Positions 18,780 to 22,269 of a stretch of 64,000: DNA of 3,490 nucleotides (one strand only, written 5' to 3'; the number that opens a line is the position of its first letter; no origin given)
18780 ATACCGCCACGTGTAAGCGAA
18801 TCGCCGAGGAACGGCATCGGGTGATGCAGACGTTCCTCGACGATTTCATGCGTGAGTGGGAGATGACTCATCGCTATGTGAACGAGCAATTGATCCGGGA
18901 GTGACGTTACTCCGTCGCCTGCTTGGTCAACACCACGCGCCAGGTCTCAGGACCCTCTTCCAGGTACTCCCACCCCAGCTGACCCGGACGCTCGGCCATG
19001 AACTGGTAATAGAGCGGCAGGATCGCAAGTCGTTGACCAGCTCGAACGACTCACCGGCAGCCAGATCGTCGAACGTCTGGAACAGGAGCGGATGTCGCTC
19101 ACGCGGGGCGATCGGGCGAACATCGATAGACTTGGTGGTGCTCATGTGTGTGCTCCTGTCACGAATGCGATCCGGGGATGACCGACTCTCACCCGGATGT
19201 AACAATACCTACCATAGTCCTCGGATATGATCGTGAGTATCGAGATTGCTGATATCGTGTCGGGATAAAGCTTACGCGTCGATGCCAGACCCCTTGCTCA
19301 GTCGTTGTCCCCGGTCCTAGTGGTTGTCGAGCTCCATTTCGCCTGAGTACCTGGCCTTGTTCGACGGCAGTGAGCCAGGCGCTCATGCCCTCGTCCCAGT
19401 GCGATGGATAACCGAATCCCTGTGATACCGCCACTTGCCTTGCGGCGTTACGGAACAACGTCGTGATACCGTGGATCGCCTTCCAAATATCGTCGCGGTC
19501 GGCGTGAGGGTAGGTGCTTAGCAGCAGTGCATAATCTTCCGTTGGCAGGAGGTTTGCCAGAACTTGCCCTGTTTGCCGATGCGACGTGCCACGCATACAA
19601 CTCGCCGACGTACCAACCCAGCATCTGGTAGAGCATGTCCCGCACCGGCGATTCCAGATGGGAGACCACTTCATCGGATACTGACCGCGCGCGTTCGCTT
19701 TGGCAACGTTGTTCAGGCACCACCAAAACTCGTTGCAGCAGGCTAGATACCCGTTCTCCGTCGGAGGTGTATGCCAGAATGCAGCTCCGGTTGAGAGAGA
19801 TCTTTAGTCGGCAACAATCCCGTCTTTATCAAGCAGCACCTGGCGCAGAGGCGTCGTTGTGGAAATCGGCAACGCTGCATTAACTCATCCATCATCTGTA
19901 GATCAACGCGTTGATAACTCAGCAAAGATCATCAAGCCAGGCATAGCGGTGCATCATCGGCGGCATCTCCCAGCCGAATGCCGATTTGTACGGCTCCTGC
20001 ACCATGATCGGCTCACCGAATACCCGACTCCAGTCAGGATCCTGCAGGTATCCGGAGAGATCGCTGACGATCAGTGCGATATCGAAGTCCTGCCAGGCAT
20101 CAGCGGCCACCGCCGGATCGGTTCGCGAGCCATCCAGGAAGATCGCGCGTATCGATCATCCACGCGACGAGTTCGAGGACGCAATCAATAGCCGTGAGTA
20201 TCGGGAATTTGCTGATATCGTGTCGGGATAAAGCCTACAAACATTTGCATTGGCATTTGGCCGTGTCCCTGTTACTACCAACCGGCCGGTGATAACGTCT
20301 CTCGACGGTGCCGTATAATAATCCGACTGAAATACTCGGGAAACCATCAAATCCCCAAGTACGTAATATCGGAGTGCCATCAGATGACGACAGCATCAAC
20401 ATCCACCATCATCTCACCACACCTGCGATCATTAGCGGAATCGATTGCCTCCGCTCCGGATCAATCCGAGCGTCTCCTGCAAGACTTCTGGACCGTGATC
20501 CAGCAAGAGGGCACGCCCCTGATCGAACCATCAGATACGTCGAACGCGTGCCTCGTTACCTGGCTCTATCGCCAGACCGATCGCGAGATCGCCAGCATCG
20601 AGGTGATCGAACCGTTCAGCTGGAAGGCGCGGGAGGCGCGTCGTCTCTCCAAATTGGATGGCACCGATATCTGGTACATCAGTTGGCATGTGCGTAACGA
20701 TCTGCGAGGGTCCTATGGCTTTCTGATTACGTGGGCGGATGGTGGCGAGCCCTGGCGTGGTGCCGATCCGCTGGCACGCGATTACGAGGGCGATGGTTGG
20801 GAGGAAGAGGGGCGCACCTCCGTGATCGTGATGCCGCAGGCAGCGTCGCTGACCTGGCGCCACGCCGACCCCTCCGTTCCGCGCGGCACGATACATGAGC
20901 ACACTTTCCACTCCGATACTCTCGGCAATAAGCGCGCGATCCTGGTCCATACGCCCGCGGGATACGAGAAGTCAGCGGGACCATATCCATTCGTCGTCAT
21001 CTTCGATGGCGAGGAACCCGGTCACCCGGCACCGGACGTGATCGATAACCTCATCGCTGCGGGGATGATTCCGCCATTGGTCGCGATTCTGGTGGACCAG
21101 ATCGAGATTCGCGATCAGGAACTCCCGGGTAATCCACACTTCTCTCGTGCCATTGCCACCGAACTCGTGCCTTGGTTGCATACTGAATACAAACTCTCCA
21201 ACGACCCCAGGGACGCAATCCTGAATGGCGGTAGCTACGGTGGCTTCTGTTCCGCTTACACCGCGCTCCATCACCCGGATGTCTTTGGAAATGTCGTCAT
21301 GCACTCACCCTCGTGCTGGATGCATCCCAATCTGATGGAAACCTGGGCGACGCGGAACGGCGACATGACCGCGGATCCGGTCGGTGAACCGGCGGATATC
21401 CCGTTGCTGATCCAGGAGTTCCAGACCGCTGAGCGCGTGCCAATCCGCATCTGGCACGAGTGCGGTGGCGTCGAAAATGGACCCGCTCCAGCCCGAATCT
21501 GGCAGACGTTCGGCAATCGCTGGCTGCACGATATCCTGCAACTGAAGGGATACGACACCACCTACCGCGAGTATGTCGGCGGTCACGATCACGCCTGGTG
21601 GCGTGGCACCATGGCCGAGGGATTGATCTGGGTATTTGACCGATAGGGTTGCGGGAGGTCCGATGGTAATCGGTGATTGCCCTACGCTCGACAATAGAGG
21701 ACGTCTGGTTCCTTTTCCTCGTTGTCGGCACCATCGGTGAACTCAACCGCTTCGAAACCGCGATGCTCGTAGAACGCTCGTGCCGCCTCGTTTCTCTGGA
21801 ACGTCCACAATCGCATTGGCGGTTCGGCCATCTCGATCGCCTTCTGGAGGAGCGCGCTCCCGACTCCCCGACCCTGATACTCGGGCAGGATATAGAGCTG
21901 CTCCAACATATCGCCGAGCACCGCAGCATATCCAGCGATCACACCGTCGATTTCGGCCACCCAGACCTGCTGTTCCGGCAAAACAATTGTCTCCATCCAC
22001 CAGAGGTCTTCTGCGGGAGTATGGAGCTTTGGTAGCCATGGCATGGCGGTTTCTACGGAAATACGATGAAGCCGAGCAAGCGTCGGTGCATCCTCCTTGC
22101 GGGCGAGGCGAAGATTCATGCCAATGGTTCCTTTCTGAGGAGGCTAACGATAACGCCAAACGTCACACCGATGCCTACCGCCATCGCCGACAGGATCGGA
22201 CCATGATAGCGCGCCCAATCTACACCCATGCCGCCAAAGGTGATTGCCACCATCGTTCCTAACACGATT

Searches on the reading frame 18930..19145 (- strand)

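Call 50: search_protein_families(library=pfam, proteins=[window:18930-19145:-], max_evalue=0.1)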
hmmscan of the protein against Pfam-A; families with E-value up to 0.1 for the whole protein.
seq(72 aa): 1 family
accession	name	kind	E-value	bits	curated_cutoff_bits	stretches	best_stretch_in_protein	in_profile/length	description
PF10006.14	DUF2249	-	6.1e-12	45.6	29.5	1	7-39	2-34/70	Uncharacterized conserved protein (DUF2249)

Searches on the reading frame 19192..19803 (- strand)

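Call 50: search_protein_families(library=pfam, proteins=[window:19192-19803:-], max_evalue=0.1)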
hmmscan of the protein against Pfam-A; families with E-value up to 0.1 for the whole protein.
seq(204 aa): 1 family
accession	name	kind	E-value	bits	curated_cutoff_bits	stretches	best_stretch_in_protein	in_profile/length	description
PF04439.18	Adenyl_transf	-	4.3e-21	75.7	22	1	7-146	139-278/279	Streptomycin adenylyltransferase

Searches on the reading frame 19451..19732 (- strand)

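Call 50: search_protein_families(library=pfam, proteins=[window:19451-19732:-], max_evalue=0.1)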
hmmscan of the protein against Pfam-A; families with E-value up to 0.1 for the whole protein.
seq(94 aa): 1 family
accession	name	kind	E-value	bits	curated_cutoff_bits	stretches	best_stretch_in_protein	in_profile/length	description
PF04439.18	Adenyl_transf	-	0.042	13.4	22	1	24-50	179-205/279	Streptomycin adenylyltransferase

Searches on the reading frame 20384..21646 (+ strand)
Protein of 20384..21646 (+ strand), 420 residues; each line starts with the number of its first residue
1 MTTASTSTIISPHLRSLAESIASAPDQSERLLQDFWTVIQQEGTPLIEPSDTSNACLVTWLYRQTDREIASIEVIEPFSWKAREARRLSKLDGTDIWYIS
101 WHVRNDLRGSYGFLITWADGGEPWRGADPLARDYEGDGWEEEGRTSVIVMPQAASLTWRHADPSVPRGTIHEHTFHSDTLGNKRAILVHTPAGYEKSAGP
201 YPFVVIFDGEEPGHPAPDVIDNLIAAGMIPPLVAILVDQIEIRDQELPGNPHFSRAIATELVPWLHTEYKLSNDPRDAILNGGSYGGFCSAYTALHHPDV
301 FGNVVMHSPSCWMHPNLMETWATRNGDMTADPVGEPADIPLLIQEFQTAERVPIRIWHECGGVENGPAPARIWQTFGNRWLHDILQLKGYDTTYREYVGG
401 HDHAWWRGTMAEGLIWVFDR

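Call 53: find_encoding_contigs(protein=window:20384-21646:+, flank=10000, max_places=4)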
Protein window:20384-21646:+ (420 aa): no gene with exactly this product is on record in the collection.

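Call 54: find_homologous_proteins(query=window:20384-21643:+, max_evalue=1e-50)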
Query window:20384-21643:+ (420 aa): 47 proteins with E <= 1e-50 among 3169 candidates.
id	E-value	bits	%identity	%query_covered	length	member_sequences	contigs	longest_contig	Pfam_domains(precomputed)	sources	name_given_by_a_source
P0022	1.3e-293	991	99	100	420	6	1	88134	PF00756.27,PF11806.15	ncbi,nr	ncbi:MAG: alpha/beta hydrolase-fold protein [Thermomicrobiales bacterium]|nr:alpha/beta hydrolase-fo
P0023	3.1e-246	835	82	100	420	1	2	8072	PF00756.27,PF11806.15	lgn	-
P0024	9.6e-210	715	77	92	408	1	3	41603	PF00756.27,PF11806.15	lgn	-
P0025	5.1e-190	650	66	99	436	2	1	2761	PF00756.27,PF11806.15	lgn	-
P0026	1.4e-189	649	67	98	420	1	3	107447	PF00756.27,PF11806.15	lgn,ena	-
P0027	5.2e-185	633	78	80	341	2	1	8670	PF00756.27,PF00326.28,PF11806.15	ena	-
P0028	2.1e-183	628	64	98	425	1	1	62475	PF00756.27,PF11806.15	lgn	-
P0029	4.9e-148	512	55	99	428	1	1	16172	PF00756.27,PF11806.15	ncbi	-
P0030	4.8e-142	492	56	98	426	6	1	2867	PF00756.27,PF11806.15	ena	-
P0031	5.0e-142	492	54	100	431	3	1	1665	PF00756.27,PF11806.15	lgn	-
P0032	2.9e-139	483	55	100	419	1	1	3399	PF00756.27,PF11806.15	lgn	-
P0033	1.1e-137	477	55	100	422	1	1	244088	PF00756.27,PF11806.15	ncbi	ncbi:MAG: alpha/beta hydrolase-fold protein [Thermomicrobiales bacterium]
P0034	9.3e-137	474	52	100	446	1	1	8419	PF00756.27,PF11806.15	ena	-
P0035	1.1e-135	471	55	97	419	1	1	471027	PF00756.27,PF11806.15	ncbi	ncbi:MAG: alpha/beta hydrolase-fold protein [Thermomicrobiales bacterium]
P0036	1.6e-135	470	54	98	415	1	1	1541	PF00756.27,PF11806.15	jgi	jgi:enterochelin esterase-like enzyme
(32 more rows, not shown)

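Call 55: find_encoding_contigs(protein=P0022, flank=10000, max_places=4)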
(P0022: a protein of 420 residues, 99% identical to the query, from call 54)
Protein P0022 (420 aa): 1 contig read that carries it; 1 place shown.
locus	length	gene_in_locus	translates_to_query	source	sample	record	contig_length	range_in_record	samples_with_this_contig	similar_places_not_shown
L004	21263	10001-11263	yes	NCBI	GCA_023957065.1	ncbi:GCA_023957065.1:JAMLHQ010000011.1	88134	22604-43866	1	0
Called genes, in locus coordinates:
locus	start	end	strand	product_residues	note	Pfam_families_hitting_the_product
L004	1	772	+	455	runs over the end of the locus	PF01551:Peptidase_M23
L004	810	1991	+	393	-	PF07995:GSDH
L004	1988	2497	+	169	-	PF00583:Acetyltransf_1, PF13673:Acetyltransf_10, PF13508:Acetyltransf_7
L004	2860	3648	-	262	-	PF13529:Peptidase_C39_2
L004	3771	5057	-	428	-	PF01053:Cys_Met_Meta_PP, PF01041:DegT_DnrJ_EryC1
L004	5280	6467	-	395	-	PF00561:Abhydrolase_1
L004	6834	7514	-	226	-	PF03243:MerB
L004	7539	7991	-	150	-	PF09391:DUF2000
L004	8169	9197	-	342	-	PF02016:Peptidase_S66, PF17676:Peptidase_S66C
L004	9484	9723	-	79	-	PF10006:DUF2249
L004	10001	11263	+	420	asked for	PF11806:Enterochelin_N (weak), PF00756:Esterase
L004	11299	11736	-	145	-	PF00583:Acetyltransf_1, PF13673:Acetyltransf_10, PF13508:Acetyltransf_7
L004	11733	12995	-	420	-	PF02366:PMT, PF13231:PMT_2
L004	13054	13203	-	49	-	-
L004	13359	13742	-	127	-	PF07366:SnoaL, PF12680:SnoaL_2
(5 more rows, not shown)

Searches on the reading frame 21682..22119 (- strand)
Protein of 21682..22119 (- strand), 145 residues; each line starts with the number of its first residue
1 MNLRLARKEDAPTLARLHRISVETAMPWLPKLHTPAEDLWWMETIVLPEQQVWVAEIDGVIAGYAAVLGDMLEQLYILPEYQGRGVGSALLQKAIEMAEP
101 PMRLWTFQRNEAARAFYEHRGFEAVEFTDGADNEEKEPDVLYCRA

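Call 52: find_encoding_contigs(protein=window:21682-22119:-, flank=10000, max_places=4)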
Protein window:21682-22119:- (145 aa): no gene with exactly this product is on record in the collection.
